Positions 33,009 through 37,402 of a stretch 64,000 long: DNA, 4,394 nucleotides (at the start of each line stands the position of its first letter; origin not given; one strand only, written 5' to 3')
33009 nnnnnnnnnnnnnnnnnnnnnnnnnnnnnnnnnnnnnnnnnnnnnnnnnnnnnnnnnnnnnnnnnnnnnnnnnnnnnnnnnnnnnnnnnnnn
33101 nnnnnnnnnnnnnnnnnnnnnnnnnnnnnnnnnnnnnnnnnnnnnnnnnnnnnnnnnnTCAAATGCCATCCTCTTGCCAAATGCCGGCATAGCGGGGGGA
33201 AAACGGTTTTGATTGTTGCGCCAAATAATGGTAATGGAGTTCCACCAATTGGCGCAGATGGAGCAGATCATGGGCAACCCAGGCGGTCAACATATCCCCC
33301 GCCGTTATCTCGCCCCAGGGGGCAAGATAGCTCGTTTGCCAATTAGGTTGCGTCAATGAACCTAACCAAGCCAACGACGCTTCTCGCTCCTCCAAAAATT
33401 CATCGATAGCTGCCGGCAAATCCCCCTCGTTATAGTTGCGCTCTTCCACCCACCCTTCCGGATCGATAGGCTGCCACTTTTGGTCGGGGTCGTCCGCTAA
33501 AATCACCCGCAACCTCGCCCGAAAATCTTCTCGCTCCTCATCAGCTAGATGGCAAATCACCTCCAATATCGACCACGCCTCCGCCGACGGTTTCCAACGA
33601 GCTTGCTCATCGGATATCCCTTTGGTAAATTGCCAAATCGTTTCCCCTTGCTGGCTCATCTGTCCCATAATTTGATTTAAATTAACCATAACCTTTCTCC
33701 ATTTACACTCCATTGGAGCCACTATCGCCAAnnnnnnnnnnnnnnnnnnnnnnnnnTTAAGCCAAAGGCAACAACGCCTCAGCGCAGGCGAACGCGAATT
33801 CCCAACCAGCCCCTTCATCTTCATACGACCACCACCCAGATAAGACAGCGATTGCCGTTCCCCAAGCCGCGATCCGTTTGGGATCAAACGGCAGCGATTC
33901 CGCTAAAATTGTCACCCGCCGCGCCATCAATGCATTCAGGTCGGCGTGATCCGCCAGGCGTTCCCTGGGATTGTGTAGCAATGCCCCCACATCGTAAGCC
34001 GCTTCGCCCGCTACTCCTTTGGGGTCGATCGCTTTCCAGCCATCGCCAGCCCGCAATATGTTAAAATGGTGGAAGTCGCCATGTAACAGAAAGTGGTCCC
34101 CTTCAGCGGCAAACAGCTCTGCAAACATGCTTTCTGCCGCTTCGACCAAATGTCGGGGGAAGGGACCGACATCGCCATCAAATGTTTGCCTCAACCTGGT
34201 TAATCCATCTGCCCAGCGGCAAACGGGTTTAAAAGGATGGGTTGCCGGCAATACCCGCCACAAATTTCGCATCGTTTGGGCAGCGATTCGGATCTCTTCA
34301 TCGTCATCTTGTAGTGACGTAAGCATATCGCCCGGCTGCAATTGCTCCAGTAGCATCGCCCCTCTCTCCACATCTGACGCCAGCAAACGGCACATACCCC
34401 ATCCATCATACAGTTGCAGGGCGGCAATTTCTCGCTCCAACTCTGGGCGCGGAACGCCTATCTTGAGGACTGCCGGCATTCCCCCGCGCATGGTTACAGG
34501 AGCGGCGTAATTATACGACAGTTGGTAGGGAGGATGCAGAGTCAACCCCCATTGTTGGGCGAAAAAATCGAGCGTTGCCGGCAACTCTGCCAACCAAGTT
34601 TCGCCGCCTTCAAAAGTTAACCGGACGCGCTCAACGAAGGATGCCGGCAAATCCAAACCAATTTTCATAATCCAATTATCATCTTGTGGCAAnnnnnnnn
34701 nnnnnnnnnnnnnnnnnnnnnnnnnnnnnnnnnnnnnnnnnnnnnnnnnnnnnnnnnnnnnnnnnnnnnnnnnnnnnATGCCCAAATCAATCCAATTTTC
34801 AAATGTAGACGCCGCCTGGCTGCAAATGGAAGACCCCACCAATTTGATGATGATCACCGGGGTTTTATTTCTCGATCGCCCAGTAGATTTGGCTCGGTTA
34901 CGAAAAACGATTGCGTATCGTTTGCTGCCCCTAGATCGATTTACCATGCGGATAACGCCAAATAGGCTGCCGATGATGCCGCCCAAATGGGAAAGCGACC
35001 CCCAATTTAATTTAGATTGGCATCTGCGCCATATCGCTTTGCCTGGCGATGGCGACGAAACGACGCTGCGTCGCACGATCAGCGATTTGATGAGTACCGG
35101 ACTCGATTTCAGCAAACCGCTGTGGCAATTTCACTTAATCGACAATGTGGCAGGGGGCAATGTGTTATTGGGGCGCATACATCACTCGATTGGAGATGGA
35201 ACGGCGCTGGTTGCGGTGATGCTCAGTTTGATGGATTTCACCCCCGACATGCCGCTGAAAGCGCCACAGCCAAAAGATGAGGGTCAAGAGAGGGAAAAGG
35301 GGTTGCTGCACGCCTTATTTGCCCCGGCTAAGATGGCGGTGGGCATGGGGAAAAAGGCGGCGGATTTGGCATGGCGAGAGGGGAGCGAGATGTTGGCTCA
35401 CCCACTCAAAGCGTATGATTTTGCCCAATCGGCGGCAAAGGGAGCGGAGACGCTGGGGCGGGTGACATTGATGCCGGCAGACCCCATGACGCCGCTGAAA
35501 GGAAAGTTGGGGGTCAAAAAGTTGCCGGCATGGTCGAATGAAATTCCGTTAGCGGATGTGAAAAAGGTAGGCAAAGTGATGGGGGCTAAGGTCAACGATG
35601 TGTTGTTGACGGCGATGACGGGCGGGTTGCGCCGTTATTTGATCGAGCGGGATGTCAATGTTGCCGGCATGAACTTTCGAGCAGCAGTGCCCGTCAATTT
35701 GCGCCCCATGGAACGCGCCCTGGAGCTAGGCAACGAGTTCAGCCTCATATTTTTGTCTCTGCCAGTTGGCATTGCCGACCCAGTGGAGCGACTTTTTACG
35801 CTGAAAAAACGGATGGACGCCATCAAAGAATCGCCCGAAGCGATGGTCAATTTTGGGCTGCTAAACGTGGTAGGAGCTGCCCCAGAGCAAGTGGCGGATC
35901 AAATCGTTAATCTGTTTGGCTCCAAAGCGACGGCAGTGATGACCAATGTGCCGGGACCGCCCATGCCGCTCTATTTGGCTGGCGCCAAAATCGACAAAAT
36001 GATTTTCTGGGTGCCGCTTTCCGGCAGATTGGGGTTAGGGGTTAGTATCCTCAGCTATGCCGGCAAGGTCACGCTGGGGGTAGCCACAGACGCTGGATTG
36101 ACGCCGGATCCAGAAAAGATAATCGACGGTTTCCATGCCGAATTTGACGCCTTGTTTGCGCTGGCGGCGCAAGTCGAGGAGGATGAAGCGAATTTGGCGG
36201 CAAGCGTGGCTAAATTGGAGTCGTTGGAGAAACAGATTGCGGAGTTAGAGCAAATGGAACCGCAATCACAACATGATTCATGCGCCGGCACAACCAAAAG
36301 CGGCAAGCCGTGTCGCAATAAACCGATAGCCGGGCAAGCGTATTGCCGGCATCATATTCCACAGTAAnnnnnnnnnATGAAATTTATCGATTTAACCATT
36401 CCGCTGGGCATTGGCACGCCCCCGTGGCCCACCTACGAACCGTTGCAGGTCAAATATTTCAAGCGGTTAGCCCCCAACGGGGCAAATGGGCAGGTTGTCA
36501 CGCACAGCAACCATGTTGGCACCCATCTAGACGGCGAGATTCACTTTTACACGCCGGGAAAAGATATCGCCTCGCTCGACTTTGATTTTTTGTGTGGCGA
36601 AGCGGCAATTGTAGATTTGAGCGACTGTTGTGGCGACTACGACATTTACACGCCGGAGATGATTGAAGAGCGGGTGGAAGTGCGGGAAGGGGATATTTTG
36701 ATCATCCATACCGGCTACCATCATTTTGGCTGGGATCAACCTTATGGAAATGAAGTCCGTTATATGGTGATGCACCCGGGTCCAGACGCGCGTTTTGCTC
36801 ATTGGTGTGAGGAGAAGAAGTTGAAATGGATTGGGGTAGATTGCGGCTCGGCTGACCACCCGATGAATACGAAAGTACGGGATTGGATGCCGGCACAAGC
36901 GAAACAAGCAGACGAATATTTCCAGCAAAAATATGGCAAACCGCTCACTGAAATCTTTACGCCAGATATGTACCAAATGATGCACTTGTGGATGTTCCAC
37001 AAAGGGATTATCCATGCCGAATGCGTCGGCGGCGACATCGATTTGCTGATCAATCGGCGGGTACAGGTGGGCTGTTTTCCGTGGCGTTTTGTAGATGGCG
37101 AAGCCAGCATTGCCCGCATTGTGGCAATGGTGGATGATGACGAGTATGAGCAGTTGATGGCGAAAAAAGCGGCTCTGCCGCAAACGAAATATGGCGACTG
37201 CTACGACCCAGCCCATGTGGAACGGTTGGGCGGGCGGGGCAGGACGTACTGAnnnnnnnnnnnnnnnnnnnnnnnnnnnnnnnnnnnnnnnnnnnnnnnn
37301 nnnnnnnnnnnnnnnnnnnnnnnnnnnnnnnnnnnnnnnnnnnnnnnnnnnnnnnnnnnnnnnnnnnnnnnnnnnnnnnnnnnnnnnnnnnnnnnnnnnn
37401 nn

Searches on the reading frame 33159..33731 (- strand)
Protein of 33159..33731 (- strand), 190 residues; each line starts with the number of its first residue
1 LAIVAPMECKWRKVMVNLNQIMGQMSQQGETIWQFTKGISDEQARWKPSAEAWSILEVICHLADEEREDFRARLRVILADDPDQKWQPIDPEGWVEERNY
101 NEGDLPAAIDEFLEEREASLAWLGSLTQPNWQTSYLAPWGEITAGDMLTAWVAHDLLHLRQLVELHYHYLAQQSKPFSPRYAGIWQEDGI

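Call 21: search_protein_families(library=pfam, proteins=[window:33159-33731:-], max_evalue=0.0001)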
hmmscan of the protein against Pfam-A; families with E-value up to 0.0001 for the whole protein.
window:33159-33731:- (190 aa): 3 families
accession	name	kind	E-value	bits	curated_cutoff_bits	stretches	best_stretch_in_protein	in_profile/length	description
PF12867.12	DinB_2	-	4.5e-19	69.6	24.8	1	26-162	3-128/128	DinB superfamily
PF05163.17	DinB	-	3.5e-05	24.3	23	1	17-161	4-137/165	DinB family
PF04978.18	MST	-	9.2e-05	23.4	27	0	25-147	6-125/149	Mycothiol-S-transferase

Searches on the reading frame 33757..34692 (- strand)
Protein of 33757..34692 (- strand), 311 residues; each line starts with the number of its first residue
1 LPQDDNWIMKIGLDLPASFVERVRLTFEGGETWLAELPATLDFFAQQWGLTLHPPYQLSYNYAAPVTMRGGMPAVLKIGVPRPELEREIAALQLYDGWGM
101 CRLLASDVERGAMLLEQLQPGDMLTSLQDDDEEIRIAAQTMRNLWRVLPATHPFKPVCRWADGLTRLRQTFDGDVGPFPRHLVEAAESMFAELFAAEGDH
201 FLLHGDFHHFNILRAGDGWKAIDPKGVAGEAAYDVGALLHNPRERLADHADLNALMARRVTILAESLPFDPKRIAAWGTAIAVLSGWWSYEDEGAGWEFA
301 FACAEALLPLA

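Call 21: search_protein_families(library=pfam, proteins=[window:33757-34692:-], max_evalue=0.0001)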
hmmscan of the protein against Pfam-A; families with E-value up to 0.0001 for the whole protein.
window:33757-34692:- (311 aa): 2 families
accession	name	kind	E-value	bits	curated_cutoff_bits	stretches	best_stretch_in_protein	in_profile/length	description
PF04655.20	APH_6_hur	-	2.8e-45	155.1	27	1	65-292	20-251/252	Aminoglycoside/hydroxyurea antibiotic resistance kinase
PF01636.29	APH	-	1.7e-05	25.1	23.2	1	73-244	22-216/239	Phosphotransferase enzyme family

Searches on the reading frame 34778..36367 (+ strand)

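Call 21: search_protein_families(library=pfam, proteins=[window:34778-36367:+], max_evalue=0.0001)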
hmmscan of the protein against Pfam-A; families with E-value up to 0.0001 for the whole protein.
window:34778-36367:+ (529 aa): 2 families
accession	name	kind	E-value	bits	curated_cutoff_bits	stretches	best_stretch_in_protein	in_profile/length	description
PF06974.18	WS_DGAT_C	-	5.3e-42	143.7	20.7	1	318-459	2-144/145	WS/DGAT C-terminal domain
PF03007.21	WS_DGAT_cat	-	2.2e-35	123.1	23.6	1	8-275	2-262/263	Wax ester synthase/diacylglycerol acyltransferase catalytic domain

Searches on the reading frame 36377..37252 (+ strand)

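Call 21: search_protein_families(library=pfam, proteins=[window:36377-37252:+], max_evalue=0.0001)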
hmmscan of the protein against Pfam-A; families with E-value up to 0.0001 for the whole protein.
window:36377-37252:+ (291 aa): 1 family
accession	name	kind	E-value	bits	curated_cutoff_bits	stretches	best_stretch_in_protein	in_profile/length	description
PF04199.19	Cyclase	-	1.6e-29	103.3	23.1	1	4-161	1-142/142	Putative cyclase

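Call 67: search_protein_families(library=ncbifam, proteins=[window:36377-37252:+], max_evalue=0.001)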
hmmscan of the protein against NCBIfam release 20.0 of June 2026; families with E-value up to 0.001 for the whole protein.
window:36377-37252:+ (291 aa): 2 families
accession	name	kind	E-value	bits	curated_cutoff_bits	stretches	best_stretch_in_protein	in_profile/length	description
TIGR03035.1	trp_arylform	equivalog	5.8e-12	46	223.05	1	2-166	1-153/206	arylformamidase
TIGR04378.1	myo_inos_iolB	equivalog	0.00014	21.5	205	1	89-152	185-246/247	5-deoxy-glucuronate isomerase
